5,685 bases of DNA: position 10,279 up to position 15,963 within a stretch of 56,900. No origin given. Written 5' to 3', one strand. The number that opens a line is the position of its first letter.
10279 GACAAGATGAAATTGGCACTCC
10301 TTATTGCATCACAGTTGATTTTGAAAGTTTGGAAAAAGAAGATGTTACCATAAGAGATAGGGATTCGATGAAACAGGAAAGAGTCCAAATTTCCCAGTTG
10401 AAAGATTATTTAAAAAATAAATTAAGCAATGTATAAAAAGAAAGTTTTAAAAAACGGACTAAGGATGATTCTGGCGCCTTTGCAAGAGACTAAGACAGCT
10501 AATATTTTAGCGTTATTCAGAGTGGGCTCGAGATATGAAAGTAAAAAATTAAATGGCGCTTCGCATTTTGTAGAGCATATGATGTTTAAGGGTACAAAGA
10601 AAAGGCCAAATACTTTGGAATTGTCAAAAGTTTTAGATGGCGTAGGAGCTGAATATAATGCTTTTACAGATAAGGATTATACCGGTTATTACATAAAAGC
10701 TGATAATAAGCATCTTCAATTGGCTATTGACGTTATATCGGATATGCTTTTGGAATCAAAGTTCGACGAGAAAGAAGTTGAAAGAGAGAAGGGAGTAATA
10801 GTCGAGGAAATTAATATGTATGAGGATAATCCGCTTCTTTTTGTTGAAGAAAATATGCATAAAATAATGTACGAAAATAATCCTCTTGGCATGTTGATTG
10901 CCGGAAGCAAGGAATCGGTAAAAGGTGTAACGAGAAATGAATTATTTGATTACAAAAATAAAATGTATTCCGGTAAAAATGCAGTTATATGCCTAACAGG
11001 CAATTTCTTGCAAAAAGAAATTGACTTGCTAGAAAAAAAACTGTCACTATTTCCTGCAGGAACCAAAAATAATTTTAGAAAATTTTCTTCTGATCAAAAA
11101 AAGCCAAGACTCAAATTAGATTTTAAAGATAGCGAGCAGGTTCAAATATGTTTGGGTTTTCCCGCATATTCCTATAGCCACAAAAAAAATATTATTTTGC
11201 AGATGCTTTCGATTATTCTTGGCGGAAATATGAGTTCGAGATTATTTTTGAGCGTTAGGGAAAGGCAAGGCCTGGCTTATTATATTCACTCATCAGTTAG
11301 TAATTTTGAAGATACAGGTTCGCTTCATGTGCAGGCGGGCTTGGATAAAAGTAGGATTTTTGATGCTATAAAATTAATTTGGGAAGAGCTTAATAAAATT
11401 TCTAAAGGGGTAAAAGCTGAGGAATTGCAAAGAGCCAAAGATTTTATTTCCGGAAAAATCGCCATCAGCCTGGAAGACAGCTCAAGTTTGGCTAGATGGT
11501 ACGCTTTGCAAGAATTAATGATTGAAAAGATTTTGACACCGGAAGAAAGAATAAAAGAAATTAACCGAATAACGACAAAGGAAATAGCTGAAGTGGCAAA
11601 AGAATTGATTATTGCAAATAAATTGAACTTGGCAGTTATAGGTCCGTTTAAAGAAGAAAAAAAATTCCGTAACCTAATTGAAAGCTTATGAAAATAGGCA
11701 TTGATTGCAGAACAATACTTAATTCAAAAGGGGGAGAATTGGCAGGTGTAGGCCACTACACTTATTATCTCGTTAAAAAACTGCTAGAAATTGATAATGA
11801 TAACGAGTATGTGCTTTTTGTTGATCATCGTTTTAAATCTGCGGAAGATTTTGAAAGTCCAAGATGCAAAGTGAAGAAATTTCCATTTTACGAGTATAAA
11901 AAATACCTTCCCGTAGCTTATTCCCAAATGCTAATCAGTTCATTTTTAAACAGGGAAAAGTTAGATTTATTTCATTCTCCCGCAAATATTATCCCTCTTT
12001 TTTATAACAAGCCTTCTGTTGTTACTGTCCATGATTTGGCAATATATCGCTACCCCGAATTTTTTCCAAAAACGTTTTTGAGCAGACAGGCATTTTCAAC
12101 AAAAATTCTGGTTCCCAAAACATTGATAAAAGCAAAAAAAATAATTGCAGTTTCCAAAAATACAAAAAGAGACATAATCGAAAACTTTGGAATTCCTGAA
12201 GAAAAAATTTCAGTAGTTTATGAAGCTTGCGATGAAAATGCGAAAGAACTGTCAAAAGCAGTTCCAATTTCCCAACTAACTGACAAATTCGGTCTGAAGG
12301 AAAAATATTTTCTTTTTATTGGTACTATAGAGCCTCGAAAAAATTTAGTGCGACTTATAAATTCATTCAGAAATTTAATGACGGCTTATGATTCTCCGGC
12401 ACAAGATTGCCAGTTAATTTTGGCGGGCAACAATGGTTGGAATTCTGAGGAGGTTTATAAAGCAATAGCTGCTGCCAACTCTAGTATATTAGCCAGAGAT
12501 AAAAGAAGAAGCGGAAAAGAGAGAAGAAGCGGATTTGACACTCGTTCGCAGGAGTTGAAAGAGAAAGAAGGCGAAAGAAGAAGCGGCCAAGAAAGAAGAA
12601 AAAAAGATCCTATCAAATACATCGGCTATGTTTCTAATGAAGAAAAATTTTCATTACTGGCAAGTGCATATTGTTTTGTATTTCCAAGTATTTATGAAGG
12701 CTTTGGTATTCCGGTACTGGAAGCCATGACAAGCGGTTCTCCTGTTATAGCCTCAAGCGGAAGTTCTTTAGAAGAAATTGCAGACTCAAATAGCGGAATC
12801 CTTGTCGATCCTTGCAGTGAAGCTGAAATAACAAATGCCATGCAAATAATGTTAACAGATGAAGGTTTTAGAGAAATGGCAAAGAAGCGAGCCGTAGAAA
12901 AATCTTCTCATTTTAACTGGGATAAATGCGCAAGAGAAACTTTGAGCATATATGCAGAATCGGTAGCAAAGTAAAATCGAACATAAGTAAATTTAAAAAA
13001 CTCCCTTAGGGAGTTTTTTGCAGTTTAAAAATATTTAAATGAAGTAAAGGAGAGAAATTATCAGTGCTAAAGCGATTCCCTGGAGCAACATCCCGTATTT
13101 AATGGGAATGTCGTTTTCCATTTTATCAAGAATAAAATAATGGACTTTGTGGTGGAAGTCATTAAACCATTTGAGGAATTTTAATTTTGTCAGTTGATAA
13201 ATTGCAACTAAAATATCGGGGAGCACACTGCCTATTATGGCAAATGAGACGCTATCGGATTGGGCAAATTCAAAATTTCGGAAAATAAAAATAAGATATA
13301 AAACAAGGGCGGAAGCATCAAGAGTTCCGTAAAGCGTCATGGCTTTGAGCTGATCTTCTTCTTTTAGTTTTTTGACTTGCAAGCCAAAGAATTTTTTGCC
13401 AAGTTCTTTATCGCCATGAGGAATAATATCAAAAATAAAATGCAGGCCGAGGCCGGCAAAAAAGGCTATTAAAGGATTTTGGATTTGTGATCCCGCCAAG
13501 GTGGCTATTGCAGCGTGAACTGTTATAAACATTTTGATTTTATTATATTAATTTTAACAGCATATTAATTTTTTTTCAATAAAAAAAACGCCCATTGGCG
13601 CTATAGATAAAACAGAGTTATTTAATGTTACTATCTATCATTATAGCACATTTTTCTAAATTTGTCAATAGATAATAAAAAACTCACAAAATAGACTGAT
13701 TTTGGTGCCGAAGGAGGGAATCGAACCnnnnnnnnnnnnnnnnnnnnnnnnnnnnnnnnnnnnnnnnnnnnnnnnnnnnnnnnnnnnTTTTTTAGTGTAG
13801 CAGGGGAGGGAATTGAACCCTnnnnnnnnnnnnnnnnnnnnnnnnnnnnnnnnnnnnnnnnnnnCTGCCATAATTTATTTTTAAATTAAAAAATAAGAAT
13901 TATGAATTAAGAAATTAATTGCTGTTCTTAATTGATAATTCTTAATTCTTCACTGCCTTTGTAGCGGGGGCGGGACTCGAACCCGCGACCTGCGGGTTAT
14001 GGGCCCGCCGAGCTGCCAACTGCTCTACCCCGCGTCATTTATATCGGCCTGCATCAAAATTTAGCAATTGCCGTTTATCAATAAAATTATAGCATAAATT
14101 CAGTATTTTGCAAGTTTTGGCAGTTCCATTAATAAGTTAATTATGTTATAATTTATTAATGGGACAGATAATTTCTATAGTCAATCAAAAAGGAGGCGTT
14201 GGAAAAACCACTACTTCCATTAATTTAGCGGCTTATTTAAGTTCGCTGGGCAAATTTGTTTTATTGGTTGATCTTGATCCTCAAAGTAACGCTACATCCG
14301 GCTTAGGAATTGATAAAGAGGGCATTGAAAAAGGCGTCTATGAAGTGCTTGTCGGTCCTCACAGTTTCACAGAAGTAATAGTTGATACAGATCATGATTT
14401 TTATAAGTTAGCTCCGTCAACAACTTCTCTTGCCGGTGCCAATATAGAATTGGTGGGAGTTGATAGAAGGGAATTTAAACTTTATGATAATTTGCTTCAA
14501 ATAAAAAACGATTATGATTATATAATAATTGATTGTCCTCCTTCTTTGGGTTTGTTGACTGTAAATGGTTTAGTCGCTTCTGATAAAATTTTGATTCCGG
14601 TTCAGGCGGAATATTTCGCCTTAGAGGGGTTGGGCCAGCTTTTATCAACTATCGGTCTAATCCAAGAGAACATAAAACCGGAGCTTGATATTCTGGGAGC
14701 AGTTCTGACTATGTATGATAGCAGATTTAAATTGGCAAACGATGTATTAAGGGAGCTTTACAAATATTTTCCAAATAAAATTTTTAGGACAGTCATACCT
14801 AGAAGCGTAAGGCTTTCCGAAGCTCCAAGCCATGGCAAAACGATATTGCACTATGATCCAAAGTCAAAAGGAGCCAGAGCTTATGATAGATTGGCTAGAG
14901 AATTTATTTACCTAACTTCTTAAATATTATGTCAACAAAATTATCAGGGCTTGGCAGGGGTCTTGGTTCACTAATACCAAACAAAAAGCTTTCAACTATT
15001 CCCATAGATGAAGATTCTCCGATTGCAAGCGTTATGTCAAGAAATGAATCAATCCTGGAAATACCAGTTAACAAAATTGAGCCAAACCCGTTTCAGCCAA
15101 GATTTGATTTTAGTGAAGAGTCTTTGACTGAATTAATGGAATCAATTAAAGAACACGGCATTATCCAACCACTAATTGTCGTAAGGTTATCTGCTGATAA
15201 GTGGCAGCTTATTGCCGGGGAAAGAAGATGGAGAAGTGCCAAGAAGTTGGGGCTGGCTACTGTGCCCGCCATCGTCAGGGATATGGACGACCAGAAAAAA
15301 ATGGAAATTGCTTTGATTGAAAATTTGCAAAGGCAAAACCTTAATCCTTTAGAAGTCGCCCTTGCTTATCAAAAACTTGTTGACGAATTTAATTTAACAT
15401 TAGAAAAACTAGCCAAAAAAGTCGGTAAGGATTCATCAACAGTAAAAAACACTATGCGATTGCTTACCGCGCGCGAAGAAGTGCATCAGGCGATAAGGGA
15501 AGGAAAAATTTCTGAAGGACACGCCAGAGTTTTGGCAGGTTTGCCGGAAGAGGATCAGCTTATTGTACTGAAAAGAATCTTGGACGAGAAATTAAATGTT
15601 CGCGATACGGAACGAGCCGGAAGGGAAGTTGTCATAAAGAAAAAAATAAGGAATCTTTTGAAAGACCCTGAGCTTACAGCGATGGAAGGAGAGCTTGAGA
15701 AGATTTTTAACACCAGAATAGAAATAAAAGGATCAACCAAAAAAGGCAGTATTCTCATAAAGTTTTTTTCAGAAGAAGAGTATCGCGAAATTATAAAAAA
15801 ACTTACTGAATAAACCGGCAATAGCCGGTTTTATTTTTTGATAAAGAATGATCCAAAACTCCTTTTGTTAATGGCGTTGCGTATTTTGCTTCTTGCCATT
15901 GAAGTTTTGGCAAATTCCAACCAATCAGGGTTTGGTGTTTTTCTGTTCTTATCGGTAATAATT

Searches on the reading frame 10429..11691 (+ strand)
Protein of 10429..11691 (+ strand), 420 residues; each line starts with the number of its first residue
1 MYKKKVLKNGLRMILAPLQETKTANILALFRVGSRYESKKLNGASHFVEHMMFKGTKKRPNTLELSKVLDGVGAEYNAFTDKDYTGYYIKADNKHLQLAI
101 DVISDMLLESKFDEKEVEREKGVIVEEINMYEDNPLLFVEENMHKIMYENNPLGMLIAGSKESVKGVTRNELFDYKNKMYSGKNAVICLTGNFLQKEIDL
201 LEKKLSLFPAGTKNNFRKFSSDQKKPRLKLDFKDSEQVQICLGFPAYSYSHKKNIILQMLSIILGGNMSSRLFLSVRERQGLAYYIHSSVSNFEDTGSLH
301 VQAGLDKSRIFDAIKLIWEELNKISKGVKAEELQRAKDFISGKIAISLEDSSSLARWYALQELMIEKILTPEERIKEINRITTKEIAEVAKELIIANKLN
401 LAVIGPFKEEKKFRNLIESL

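Call 10: search_protein_families(library=pfam, proteins=[window:10429-11691:+], max_evalue=0.001)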
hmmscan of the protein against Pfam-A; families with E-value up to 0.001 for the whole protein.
window:10429-11691:+ (420 aa): 2 families
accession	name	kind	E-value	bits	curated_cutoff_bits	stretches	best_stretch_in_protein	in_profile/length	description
PF00675.25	Peptidase_M16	-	8.6e-42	143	22.3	1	18-158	7-146/149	Insulinase (Peptidase family M16)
PF05193.26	Peptidase_M16_C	-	7.9e-38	130.6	23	1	167-338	2-179/181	Peptidase M16 inactive domain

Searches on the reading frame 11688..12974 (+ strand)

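Call 10: search_protein_families(library=pfam, proteins=[window:11688-12974:+], max_evalue=0.001)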
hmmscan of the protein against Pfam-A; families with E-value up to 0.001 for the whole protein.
window:11688-12974:+ (428 aa): 4 families
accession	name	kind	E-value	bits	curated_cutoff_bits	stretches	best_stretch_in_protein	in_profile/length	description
PF00534.26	Glycos_transf_1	-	1.5e-28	100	26.4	2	293-402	59-169/172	Glycosyl transferases group 1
PF13692.12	Glyco_trans_1_4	-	6.7e-22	78.7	27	1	304-391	56-142/142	Glycosyl transferases group 1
PF13439.12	Glyco_transf_4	-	1.9e-15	57.7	28.5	1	20-182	3-167/170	Glycosyltransferase Family 4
PF20706.3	GT4-conflict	-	2.5e-06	27.2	26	1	307-364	261-319/385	Family 4 Glycosyltransferase in conflict systems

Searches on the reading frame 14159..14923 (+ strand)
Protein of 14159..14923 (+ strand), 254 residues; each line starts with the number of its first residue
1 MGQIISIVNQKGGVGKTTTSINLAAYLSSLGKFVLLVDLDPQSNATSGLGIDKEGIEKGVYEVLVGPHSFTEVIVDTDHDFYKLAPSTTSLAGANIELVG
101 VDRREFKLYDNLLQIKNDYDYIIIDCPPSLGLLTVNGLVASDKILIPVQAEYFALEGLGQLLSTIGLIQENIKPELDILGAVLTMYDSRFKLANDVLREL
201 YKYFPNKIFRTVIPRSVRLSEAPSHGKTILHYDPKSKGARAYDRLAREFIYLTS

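Call 58: search_protein_families(library=pfam, proteins=[window:14159-14923:+], max_evalue=0.001)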
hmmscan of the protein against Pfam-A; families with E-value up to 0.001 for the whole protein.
window:14159-14923:+ (254 aa): 7 families
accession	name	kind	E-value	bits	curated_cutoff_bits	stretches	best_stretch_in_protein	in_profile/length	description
PF13614.12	AAA_31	-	3.3e-65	219.8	27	1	3-178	2-177/177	AAA domain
PF01656.29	CbiA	-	9.5e-30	103.6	25.4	1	5-229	1-125/125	CobQ/CobB/MinD/ParA nucleotide binding domain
PF06564.18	CBP_BcsQ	-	3.9e-10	40.1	21.3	1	5-247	4-231/234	Cellulose biosynthesis protein BcsQ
PF10609.15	ParA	-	9.9e-10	38.7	27.1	1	3-40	4-41/246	NUBPL iron-transfer P-loop NTPase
PF00142.24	Fer4_NifH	-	2.6e-09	37.4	25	1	9-47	6-44/271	4Fe-4S iron sulfur cluster binding proteins, NifH/frxC family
PF09140.17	MipZ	-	1e-08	35.3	20.7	1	4-42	2-40/262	ATPase MipZ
PF02374.21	ArsA_ATPase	-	1.2e-08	35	24.3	1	8-55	6-53/305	Anion-transporting ATPase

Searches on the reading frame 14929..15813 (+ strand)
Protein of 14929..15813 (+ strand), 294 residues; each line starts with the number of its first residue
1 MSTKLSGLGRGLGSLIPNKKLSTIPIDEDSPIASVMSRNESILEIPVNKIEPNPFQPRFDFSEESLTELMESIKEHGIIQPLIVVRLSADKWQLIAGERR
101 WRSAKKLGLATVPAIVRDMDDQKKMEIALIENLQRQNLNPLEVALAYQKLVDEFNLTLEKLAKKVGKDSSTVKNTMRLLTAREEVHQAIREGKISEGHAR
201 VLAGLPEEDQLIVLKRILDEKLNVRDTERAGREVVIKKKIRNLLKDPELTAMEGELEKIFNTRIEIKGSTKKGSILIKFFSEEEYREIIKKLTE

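Call 58: search_protein_families(library=pfam, proteins=[window:14929-15813:+], max_evalue=0.001)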
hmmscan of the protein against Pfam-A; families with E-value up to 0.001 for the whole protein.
window:14929-15813:+ (294 aa): 3 families
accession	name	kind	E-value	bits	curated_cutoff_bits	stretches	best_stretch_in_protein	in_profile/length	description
PF02195.25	ParB_N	-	2.7e-36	123.9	26.3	1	41-134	2-95/95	ParB N-terminal domain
PF17762.8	HTH_ParB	-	4.7e-33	113.8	22.6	1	136-232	1-98/102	ParB HTH domain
PF23552.2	ParB_C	-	0.00061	19.6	23.8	0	245-292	1-49/50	ParB dimerisation domain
